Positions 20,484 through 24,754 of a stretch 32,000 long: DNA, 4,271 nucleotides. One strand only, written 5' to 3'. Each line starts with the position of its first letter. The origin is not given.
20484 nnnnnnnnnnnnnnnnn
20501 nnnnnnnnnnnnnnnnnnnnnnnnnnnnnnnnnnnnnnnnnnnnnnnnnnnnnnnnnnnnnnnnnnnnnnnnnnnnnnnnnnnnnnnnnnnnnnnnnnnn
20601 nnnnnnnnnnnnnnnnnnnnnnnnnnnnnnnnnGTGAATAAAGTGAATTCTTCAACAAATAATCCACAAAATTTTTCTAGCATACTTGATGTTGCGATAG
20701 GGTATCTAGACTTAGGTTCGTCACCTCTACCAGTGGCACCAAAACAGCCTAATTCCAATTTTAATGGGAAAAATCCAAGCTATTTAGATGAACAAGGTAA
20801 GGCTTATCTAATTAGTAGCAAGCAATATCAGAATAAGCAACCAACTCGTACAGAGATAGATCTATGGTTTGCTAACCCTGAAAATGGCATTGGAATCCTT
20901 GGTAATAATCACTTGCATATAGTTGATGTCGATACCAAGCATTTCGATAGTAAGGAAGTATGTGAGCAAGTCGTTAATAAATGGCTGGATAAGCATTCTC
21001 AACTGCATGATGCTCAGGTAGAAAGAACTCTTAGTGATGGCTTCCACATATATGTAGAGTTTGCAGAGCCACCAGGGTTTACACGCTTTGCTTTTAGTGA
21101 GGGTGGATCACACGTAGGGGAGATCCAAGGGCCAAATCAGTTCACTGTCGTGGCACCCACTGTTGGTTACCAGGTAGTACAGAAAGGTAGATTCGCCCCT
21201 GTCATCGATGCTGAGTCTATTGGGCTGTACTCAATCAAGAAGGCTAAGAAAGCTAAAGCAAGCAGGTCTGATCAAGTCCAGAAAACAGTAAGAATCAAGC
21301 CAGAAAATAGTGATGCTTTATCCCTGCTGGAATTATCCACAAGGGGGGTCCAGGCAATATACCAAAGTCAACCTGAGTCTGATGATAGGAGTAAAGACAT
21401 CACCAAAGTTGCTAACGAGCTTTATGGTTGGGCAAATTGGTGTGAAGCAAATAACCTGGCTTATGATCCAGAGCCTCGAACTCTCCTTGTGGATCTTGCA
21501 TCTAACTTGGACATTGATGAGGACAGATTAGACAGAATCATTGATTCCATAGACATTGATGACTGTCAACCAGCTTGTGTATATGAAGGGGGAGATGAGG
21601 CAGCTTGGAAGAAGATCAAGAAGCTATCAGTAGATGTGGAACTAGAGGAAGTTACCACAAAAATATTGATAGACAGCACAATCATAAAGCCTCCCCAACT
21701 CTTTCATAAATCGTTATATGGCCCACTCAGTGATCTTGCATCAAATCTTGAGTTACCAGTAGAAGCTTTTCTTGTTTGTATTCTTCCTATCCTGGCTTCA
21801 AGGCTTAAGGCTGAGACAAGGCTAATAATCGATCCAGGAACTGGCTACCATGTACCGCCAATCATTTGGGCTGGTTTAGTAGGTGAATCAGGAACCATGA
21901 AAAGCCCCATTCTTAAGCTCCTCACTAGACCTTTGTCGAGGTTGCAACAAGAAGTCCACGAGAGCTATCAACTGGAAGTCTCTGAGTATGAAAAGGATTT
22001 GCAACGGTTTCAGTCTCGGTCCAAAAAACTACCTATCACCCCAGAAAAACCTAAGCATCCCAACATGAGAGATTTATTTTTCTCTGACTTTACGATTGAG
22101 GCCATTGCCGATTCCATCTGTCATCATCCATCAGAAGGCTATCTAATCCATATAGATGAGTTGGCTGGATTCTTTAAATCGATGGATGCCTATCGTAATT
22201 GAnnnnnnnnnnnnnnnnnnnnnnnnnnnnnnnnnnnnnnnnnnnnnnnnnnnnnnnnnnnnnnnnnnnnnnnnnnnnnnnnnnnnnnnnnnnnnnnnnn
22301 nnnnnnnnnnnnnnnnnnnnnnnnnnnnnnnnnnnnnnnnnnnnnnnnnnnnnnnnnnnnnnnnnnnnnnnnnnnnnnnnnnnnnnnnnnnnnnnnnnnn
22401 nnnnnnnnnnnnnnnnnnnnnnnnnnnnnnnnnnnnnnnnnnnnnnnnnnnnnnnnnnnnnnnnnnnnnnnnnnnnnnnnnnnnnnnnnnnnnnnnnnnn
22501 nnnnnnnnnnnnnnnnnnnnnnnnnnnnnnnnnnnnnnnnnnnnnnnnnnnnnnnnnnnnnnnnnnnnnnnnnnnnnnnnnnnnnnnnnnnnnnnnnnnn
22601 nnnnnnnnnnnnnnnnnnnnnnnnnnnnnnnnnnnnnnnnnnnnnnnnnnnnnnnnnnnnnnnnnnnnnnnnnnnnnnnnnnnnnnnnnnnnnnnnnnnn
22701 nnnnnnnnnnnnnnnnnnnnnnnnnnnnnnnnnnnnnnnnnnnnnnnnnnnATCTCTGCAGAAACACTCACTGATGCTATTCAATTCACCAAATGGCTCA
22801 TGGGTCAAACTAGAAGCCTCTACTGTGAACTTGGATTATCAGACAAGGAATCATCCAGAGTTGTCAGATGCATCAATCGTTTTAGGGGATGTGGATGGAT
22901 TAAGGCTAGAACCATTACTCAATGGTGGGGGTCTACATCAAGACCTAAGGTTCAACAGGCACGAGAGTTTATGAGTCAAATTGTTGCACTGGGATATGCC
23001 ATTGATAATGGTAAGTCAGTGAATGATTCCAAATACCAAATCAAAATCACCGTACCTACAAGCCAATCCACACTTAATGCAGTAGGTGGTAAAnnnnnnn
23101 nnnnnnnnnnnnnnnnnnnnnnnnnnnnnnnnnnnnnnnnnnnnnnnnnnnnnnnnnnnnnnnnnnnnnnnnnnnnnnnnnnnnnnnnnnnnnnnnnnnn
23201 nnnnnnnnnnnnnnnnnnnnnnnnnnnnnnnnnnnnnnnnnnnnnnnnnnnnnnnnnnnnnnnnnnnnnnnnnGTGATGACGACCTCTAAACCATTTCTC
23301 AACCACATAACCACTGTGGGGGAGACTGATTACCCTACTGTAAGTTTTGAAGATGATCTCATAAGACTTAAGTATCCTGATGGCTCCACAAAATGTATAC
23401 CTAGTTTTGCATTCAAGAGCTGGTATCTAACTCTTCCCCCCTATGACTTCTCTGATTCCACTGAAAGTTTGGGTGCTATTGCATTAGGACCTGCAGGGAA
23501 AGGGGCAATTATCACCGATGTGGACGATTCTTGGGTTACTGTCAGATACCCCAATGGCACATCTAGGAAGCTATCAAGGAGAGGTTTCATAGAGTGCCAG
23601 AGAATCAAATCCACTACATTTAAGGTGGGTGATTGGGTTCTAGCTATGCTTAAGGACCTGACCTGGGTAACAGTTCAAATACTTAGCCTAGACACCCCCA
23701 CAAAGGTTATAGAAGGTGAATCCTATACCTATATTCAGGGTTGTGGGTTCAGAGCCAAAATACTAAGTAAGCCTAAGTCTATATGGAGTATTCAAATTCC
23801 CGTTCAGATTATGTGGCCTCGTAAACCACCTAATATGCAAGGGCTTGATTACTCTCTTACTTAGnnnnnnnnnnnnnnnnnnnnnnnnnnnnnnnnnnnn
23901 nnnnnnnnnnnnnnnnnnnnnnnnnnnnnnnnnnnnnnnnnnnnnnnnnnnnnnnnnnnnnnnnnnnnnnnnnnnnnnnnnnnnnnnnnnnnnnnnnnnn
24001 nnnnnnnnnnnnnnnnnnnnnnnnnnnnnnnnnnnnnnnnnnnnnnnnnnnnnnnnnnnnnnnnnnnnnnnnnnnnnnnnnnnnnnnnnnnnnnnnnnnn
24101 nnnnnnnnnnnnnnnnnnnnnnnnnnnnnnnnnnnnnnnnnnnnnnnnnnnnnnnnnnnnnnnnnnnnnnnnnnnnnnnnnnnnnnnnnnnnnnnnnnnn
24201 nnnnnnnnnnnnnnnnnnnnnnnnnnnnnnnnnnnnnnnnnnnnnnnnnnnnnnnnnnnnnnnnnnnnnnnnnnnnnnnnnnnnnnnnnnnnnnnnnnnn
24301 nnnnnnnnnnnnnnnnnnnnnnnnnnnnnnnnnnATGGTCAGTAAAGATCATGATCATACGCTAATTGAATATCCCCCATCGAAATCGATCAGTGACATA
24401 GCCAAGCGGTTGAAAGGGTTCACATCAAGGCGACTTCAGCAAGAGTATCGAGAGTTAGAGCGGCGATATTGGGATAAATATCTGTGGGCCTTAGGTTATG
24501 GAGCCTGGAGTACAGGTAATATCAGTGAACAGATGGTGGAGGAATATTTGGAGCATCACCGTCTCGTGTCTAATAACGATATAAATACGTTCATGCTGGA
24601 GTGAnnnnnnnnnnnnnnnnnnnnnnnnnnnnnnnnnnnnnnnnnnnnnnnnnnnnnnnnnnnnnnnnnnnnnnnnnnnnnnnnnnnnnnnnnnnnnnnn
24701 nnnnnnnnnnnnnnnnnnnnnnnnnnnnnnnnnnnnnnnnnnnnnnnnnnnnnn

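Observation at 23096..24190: Dense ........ octamer array next to an AT-rich tract: candidate island replication origin (P4 ori/crr-like logic)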

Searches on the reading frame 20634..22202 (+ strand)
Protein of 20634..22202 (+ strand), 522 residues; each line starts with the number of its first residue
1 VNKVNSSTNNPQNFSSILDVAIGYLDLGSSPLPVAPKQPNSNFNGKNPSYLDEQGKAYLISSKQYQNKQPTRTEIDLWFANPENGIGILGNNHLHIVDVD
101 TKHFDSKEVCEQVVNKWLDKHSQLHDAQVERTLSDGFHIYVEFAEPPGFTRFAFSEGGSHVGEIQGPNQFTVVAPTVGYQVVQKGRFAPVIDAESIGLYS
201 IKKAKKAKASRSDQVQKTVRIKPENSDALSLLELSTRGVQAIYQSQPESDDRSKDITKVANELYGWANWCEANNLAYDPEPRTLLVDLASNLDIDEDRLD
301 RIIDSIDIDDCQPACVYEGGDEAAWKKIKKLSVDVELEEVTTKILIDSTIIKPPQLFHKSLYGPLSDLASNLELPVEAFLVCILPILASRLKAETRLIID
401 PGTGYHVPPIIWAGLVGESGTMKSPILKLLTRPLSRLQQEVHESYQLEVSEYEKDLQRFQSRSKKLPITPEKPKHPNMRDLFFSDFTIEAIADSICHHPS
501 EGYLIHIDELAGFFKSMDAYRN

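Call 7: search_protein_families(library=pfam, proteins=[window:20634-22202:+], max_evalue=0.01)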
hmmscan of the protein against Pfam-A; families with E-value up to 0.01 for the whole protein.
window:20634-22202:+ (522 aa): 3 families
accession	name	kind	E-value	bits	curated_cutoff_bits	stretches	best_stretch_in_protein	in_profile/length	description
PF13148.11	DUF3987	-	6.1e-20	72.2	27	1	376-520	4-163/364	Protein of unknown function (DUF3987)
PF09250.16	Prim-Pol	-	9.8e-08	33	22.8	1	44-184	17-148/158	Bifunctional DNA primase/polymerase, N-terminal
PF15823.10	UPF0524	-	0.0094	15.8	27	0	430-497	66-131/239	UPF0524 of C3orf70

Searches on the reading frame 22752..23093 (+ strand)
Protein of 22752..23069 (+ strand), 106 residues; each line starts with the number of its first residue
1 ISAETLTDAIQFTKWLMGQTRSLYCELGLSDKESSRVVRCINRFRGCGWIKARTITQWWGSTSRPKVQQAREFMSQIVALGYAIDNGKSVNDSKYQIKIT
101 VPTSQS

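Call 55: search_protein_families(library=pfam, proteins=[window:22752-23069:+], max_evalue=10)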
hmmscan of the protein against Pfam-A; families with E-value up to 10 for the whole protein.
seq(106 aa): 0 families

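Call 59: find_homologous_proteins(query=A4, max_evalue=0.001)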
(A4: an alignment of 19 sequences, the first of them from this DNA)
Query A4 (19 sequences) (114 aa, profile of the alignment): 9 proteins with E <= 0.001 among 511 candidates.
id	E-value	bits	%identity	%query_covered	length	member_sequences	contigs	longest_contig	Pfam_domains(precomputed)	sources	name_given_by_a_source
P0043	5.7e-41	157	47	87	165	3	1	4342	-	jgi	jgi:hypothetical protein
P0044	1.7e-36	142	45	87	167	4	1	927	-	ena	-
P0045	2.1e-36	142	45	88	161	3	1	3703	-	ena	-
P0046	2.1e-35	139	47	88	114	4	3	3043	-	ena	-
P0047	2.2e-35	139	46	88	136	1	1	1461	-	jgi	jgi:hypothetical protein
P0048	6.3e-35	137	47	87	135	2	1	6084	-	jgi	jgi:hypothetical protein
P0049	2.6e-30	122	46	87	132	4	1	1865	-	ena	-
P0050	4.0e-27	112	45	68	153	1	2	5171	-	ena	-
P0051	1.7e-4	39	44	32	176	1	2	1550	PF13148.12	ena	-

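Call 70: predict_structure(alignment_id=A5)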
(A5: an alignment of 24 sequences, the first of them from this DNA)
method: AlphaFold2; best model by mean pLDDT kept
length: 106 residues; sequences in the alignment: 24
mean_pLDDT: 82.5   pTM: 0.65
mean pLDDT of the five models: 82.5, 82.0, 82.0, 81.6, 81.2
residues with pLDDT >= 90: 44; 70-90: 43; 50-70: 16; < 50: 3
segments of 3 or more residues with pLDDT < 50: 104-106
pLDDT, mean of each block of 10 residues (from residue 1): 80 76 62 80 92 92 88 91 92 94 48
secondary structure, 60 per line:
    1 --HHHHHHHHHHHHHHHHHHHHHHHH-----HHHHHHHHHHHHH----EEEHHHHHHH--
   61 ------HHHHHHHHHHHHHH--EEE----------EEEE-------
elements in order: H3-26 H32-44 E49-51 H52-58 H67-80 E83-85 E96-99

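Call 75: fold_search(model_id=the predicted structure, library=pdb)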
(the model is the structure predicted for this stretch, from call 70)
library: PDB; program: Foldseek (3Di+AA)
matches with E <= 10: 521; with E <= 0.001: 0
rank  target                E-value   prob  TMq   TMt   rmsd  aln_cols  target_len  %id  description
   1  2zme_B                2.1e-02  1.00  0.49  0.26   4.6        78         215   18  Integrated structural and functional model of the human ESCRT-II complex (released 2008-11-04)
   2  3bpv                  6.2e-02  0.93  0.45  0.37  14.0       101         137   16  Crystal Structure of MarR (released 2008-05-20)
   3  5eri                  7.1e-02  0.89  0.44  0.33  13.3       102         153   13  MarR Protein from Peptoclostridium difficile DA00132 (released 2016-11-16)
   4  3vod_A                8.1e-02  0.90  0.44  0.36  13.7       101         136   11  Crystal Structure of mutant MarR C80S from E.coli (released 2013-03-06)
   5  3vod_B                8.1e-02  0.89  0.44  0.36  13.6       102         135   13  Crystal Structure of mutant MarR C80S from E.coli (released 2013-03-06)
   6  3vb2_A                8.6e-02  0.87  0.44  0.36  13.5       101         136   12  Crystal Structure of the Reduced Form of MarR from E.coli (released 2013-01-30)
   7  8zde_C                9.2e-02  0.90  0.46  0.37  13.2        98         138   14  Crystal structure of HsmR with DNA bound (released 2025-11-05)
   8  3bpx_A                9.8e-02  0.91  0.46  0.35  14.2       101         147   15  Crystal Structure of MarR (released 2008-05-20)
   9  3voe_B                1.0e-01  0.84  0.44  0.36  13.6       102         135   13  Crystal Structure of wild type MarR (apo form) from E.coli (released 2013-03-06)
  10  2qww_A                1.1e-01  0.85  0.48  0.37  14.1       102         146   16  Crystal structure of multiple antibiotic-resistance repressor (MarR) (YP_013417.1) from Listeria monocytogenes 4b F236 (released 2007-08-21)
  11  4eju_A                1.3e-01  0.69  0.40  0.30  13.0        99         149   12  Staphylococcus epidermidis TcaR full length (released 2013-05-08)
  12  1okr_B                1.3e-01  0.96  0.49  0.43   4.2        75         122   13  Three-dimensional structure of S.aureus methicillin-resistance regulating transcriptional repressor MecI. (released 2003-10-09)
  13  3voe_A                1.3e-01  0.77  0.43  0.35  13.6       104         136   12  Crystal Structure of wild type MarR (apo form) from E.coli (released 2013-03-06)
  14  1sax_A                1.4e-01  0.87  0.44  0.39   3.9        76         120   18  Three-dimensional structure of s.aureus methicillin-resistance regulating transcriptional repressor meci in complex wi (released 2004-04-27)
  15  5h3r_B                1.4e-01  0.80  0.44  0.36  13.0        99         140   12  Crystal Structure of mutant MarR C80S from E.coli complexed with operator DNA (released 2017-08-02)
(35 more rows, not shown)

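Call 83: find_encoding_contigs(protein=P0048, flank=5000, max_places=2)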
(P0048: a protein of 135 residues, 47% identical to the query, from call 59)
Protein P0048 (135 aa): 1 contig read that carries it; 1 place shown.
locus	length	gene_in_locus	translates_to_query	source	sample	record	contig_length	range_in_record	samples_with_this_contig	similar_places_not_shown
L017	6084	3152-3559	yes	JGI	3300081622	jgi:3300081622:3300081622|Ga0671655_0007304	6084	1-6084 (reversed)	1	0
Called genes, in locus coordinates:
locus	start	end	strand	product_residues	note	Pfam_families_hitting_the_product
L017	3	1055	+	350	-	?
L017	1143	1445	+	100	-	-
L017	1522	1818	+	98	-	PF21983:NikA-like (weak), PF08681:TacA1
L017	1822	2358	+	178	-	PF00583:Acetyltransf_1, PF13673:Acetyltransf_10, PF13508:Acetyltransf_7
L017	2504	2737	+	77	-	PF10047:DUF2281 (weak)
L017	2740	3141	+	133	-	PF01850:PIN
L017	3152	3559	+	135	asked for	-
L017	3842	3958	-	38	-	-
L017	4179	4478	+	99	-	PF09907:HigB_toxin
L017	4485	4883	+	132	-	-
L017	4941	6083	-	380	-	?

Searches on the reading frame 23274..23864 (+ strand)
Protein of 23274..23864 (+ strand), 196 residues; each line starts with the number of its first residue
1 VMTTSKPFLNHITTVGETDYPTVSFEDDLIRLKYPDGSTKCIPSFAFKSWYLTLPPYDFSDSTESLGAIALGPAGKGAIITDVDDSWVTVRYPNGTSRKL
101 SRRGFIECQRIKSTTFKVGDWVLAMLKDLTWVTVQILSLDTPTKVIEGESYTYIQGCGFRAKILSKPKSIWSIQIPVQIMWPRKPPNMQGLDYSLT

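Call 7: search_protein_families(library=pfam, proteins=[window:23274-23864:+], max_evalue=0.01)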
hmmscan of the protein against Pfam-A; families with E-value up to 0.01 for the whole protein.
window:23274-23864:+ (196 aa): 0 families

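Call 45: search_protein_families(library=phrogs, proteins=[window:23274-23864:+], max_evalue=0.01)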
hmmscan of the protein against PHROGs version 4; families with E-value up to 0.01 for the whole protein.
window:23274-23864:+ (196 aa): 0 families

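Call 79: search_protein_representatives(protein=window:23274-23861:+)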
Query: 196 residues. Proteins with E-value up to 0.001 (for the whole library): 4; up to 1e-10: 1; up to 1e-30: 1. The best 4 are listed.
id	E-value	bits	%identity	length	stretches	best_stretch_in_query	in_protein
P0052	1.9e-98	344.1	79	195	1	2-196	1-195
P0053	2.3e-04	36.9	31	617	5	55-107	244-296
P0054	4.8e-04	35.9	27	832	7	57-104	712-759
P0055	5.3e-04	35.7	21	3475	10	36-97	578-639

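Call 80: search_protein_families(library=pfam, proteins=[P0053, P0054, P0055], max_evalue=0.001)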
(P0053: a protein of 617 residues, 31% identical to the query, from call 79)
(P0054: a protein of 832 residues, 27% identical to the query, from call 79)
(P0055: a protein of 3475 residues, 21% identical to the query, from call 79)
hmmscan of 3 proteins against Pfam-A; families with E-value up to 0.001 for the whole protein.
P0053 (617 aa): 5 families
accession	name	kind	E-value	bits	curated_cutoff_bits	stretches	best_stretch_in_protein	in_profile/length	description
PF04151.21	PPC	-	8.8e-39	132.7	25.9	5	402-475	1-67/70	Bacterial pre-peptidase C-terminal domain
PF23623.1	GBD_IRG7_N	-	4.9e-05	23.9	27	0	309-347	42-78/95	IRG7 N-terminal galactose binding domain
PF20114.4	DUF6504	-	0.00026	21.6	24.2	0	139-173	63-90/103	Domain of unknown function (DUF6504)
PF22019.2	GlgB_N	-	0.00053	20.5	27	0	389-434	45-94/94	alpha-1,4-glucan branching enzyme GlgB, N-terminal domain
PF14528.11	LAGLIDADG_3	-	0.00061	20.4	22.5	0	303-319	4-20/82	LAGLIDADG-like domain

P0054 (832 aa): 7 families
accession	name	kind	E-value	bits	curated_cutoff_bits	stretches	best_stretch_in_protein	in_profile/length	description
PF04151.21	PPC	-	1.2e-49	167.4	25.9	6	262-331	1-68/70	Bacterial pre-peptidase C-terminal domain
PF23623.1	GBD_IRG7_N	-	2.4e-14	53.7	27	0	408-448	37-77/95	IRG7 N-terminal galactose binding domain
PF01105.29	EMP24_GP25L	-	1.1e-10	42.4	25.9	0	411-447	41-77/182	emp24/gp25L/p24 family/GOLD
PF18962.6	Por_Secre_tail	-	3.5e-07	30.9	27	0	411-450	24-63/75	Secretion system C-terminal sorting domain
PF00054.30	Laminin_G_1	-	3.8e-07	30.8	24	0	475-508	5-31/131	Laminin G domain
PF07411.17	DUF1508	-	1.5e-05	25.2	22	0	409-423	6-20/48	Domain of unknown function (DUF1508)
PF15088.11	NADH_dh_m_C1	-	0.00021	21.2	27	0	623-636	11-24/49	NADH dehydrogenase [ubiquinone] 1 subunit C1, mitochondrial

P0055 (3475 aa): 1 family
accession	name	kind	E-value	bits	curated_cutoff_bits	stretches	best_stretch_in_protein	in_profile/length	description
PF05589.17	DUF768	-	1.5e-14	54.3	27.8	0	335-356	6-27/67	Protein of unknown function (DUF768)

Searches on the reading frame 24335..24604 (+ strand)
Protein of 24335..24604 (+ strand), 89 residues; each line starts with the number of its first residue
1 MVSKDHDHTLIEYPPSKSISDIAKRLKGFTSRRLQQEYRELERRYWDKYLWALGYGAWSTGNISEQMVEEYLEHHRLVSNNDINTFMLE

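Call 7: search_protein_families(library=pfam, proteins=[window:24335-24604:+], max_evalue=0.01)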
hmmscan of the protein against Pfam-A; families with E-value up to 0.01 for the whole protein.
window:24335-24604:+ (89 aa): 1 family
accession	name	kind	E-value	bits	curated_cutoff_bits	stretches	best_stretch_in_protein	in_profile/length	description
PF01797.21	Y1_Tnp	-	5.8e-21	75.3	23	1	2-74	48-120/121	Transposase IS200 like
